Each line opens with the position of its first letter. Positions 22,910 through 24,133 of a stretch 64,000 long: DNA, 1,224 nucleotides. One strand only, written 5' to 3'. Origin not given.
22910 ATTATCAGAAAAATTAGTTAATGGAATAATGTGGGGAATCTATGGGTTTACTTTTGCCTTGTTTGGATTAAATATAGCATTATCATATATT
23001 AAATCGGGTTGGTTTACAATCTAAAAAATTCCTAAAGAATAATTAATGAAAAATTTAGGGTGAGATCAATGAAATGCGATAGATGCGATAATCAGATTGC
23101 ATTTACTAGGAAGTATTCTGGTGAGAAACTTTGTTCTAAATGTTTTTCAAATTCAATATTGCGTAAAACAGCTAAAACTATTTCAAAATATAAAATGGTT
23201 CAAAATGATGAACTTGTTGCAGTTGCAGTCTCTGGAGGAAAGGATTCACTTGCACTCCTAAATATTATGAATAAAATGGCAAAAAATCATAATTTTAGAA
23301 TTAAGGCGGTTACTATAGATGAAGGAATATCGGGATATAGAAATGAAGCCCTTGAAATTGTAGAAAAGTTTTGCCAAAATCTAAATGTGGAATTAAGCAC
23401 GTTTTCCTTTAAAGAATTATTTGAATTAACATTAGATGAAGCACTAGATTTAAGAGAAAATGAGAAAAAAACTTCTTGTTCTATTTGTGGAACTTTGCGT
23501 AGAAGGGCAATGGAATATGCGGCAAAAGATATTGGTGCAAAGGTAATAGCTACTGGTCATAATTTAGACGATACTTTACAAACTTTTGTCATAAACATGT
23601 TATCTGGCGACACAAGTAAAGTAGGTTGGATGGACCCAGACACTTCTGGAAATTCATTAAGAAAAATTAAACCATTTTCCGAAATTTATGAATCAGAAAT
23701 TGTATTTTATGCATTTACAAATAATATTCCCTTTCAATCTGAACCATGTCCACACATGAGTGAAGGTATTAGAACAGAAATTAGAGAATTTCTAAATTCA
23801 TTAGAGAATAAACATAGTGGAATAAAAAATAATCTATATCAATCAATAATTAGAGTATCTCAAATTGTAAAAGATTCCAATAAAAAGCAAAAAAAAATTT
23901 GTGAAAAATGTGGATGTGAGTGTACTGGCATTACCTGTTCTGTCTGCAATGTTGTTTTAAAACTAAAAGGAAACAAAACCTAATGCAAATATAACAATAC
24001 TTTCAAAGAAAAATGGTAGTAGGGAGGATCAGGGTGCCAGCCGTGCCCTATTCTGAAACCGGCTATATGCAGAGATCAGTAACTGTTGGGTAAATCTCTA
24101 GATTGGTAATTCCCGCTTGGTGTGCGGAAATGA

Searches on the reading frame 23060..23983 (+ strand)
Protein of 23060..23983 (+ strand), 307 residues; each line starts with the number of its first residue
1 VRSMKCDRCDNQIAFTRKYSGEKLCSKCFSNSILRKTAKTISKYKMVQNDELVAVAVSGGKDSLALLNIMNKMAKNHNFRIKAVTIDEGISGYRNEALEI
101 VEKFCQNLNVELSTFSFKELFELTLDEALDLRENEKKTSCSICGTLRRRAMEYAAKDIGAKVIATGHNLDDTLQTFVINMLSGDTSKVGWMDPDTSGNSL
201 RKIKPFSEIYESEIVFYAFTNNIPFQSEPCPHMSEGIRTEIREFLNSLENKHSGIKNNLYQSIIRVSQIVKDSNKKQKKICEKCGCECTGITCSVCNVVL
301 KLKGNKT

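Call 21: search_protein_families(library=pfam, proteins=[window:23060-23983:+], max_evalue=0.001)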
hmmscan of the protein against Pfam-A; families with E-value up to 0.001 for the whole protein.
window:23060-23983:+ (307 aa): 4 families
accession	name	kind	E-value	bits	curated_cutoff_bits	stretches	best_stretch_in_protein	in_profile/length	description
PF01171.26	ATP_bind_3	-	2.9e-21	76.5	27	1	53-242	2-180/182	PP-loop family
PF03054.22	tRNA_Me_trans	-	2.2e-05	24.7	20.6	1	53-168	3-127/202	tRNA methyl transferase HUP domain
PF01507.26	PAPS_reduct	-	2.7e-05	24.7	22.5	1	54-225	3-156/175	Phosphoadenosine phosphosulfate reductase domain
PF22082.2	TtuA_LIM_N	-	2.7e-05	24.6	27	1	5-29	1-25/26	2-thiouridine synthetase TtuA, N-terminal LIM domain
